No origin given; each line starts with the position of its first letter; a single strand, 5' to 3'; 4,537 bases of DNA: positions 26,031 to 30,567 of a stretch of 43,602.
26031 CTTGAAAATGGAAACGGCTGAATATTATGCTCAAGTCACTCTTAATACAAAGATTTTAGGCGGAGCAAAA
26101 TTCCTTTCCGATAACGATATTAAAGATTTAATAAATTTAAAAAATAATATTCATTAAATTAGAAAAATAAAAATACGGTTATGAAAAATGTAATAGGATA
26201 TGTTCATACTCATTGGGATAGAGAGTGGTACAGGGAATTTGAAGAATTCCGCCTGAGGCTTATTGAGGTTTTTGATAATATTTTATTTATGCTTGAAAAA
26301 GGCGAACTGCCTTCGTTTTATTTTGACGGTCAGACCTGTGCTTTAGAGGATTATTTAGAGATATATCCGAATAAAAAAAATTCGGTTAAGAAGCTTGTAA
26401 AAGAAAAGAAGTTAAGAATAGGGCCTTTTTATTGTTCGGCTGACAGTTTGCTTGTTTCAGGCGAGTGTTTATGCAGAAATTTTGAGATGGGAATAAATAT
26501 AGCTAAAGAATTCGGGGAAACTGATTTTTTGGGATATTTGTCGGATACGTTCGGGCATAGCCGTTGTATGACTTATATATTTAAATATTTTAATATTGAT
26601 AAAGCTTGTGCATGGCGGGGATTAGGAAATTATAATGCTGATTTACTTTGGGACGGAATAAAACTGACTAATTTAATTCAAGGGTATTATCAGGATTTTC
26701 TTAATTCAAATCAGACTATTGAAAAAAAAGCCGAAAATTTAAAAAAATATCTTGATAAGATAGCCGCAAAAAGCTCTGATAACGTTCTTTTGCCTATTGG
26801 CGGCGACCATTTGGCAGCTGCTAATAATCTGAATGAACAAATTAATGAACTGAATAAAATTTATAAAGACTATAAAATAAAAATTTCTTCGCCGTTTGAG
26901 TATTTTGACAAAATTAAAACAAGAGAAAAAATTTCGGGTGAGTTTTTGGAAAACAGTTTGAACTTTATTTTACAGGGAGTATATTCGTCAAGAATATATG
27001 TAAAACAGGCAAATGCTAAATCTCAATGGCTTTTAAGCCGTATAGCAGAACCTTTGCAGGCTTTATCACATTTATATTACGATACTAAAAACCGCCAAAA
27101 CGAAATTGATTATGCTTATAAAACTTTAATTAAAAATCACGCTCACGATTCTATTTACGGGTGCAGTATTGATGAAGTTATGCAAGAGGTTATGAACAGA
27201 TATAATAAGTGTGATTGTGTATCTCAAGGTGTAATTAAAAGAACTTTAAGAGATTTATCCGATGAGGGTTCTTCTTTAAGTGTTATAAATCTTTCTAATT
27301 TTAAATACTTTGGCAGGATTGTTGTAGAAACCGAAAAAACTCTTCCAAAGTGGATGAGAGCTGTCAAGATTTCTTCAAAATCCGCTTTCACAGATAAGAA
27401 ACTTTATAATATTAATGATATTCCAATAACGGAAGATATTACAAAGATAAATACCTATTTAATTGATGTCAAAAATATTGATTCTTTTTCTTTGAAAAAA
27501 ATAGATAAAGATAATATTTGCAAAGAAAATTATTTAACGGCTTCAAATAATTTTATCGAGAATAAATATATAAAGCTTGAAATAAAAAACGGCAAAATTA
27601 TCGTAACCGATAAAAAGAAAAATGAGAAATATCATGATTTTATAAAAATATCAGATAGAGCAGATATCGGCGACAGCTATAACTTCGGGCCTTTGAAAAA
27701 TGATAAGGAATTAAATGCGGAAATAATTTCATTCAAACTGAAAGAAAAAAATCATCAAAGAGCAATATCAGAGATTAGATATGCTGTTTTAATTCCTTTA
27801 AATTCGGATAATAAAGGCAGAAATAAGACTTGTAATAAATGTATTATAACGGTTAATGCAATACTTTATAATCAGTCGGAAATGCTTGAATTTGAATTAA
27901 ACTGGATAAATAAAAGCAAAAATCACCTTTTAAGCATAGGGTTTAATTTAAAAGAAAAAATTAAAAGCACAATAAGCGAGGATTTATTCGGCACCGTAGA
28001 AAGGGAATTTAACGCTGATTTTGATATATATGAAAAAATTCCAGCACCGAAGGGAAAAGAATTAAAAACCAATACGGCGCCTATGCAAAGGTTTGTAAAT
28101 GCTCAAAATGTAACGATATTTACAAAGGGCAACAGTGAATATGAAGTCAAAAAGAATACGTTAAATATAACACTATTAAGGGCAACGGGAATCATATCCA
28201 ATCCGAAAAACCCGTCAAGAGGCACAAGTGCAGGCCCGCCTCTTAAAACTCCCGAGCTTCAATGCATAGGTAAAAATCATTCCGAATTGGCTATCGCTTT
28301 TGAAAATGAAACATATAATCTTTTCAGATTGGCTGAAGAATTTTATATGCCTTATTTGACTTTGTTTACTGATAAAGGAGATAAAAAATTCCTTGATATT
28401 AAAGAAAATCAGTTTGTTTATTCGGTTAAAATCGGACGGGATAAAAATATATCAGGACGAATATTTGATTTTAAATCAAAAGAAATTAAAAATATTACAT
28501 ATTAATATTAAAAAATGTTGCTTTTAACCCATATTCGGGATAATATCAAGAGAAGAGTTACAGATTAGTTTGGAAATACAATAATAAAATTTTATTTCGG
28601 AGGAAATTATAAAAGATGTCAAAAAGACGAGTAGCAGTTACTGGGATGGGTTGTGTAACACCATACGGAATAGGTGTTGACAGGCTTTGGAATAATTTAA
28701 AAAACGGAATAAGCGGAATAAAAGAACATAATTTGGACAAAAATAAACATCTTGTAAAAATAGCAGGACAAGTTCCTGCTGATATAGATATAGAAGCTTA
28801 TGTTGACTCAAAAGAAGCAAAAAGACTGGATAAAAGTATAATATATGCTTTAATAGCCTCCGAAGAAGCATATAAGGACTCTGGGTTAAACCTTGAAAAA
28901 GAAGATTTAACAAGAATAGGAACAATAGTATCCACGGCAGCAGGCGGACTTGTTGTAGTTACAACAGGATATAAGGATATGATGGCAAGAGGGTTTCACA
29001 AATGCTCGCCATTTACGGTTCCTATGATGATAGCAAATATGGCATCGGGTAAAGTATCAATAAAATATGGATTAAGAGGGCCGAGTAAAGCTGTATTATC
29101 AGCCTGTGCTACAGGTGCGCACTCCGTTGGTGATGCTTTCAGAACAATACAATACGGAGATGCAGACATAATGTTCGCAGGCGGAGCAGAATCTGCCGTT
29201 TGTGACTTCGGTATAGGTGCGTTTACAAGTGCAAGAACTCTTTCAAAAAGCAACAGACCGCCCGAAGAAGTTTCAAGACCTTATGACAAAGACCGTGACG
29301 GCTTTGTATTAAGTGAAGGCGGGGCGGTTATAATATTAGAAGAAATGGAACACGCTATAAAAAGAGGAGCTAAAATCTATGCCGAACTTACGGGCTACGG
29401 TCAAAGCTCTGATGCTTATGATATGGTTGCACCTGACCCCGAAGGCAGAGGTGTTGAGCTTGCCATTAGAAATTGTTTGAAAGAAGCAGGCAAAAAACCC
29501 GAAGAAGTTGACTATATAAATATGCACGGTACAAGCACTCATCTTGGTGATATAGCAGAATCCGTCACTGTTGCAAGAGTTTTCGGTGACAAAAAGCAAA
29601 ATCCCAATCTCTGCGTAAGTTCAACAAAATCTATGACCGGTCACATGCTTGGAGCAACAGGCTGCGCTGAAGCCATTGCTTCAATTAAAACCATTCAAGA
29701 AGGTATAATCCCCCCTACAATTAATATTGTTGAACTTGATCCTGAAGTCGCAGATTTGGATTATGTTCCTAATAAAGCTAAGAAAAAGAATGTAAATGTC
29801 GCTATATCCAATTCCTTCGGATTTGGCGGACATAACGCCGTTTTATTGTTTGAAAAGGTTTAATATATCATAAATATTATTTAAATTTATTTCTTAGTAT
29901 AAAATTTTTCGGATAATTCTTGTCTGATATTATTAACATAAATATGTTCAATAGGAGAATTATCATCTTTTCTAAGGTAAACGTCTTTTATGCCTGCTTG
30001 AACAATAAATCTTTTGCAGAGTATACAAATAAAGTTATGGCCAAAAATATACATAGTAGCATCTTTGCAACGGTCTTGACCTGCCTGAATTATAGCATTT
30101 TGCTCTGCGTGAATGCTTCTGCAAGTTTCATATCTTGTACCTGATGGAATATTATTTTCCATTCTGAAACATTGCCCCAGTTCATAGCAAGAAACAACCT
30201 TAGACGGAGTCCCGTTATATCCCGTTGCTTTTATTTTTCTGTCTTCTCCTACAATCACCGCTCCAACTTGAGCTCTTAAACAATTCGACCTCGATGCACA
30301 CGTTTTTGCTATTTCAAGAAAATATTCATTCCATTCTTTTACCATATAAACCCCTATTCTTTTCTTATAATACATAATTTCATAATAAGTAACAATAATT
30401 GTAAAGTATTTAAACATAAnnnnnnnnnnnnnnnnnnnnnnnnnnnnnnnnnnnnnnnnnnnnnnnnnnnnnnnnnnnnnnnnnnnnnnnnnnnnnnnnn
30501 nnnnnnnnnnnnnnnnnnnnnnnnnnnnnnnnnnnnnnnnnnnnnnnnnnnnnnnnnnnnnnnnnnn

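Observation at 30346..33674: Tandem HTH-WYL-WCX regulator pair translationally coupled to a DUF4127-like protein: candidate uncharacterised sensor/effector module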

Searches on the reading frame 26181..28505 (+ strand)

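Call 3: search_protein_families(library=pfam, proteins=[window:26181-28505:+], max_evalue=0.1)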
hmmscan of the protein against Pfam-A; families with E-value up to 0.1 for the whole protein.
window:26181-28505:+ (774 aa): 4 families
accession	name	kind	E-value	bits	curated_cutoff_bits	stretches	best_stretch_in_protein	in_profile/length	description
PF01074.27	Glyco_hydro_38N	-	9e-31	107.7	25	1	4-250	2-261/270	Glycosyl hydrolases family 38 N-terminal domain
PF09261.16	Alpha-mann_mid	-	2.1e-12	47.4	31.1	1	265-346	4-83/96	Alpha mannosidase middle domain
PF07748.19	Glyco_hydro_38C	-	7e-09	36.7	25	1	459-669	1-200/206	Glycosyl hydrolases family 38 C-terminal domain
PF12699.13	phiKZ_IP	-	0.018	14.7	27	1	161-229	111-190/387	phiKZ-like phage internal head proteins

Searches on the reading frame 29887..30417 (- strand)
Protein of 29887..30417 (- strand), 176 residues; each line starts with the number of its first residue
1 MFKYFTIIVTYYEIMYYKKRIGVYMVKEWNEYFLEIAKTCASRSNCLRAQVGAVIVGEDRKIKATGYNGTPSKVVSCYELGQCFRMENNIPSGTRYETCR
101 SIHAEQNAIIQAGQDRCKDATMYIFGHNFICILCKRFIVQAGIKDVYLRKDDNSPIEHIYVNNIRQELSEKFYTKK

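Call 3: search_protein_families(library=pfam, proteins=[window:29887-30417:-], max_evalue=0.1)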
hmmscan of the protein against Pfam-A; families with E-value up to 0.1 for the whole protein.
window:29887-30417:- (176 aa): 2 families
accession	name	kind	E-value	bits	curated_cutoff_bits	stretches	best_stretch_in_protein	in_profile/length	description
PF00383.29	dCMP_cyt_deam_1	-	1.5e-20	73.4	25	1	28-148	2-100/102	Cytidine and deoxycytidylate deaminase zinc-binding region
PF14437.12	MafB19-deam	-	4.5e-13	49.7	27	1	28-152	2-103/142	MafB19-like deaminase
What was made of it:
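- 29887..30345 (-): dCMP deaminase (ComEB-type, 152 aa from MVKEW...), divergently transcribed neighbour. It may share the control region. Pfam dCMP_cyt_deam_1, E=1.5e-20 (call 3).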

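Call 108: search_protein_families(library=padloc, proteins=[window:29887-30345:-], max_evalue=0.001)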
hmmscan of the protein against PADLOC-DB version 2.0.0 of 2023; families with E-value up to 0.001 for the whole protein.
window:29887-30345:- (152 aa): 1 family
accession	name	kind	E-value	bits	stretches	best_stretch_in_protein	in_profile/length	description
PDLC02373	dCTPase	-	2.6e-24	84.1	1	6-123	344-484/630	-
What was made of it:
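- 29887..30345 (-): PADLOC matches only the deaminase part of a 630-position dCTP-deaminase model (call 108).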
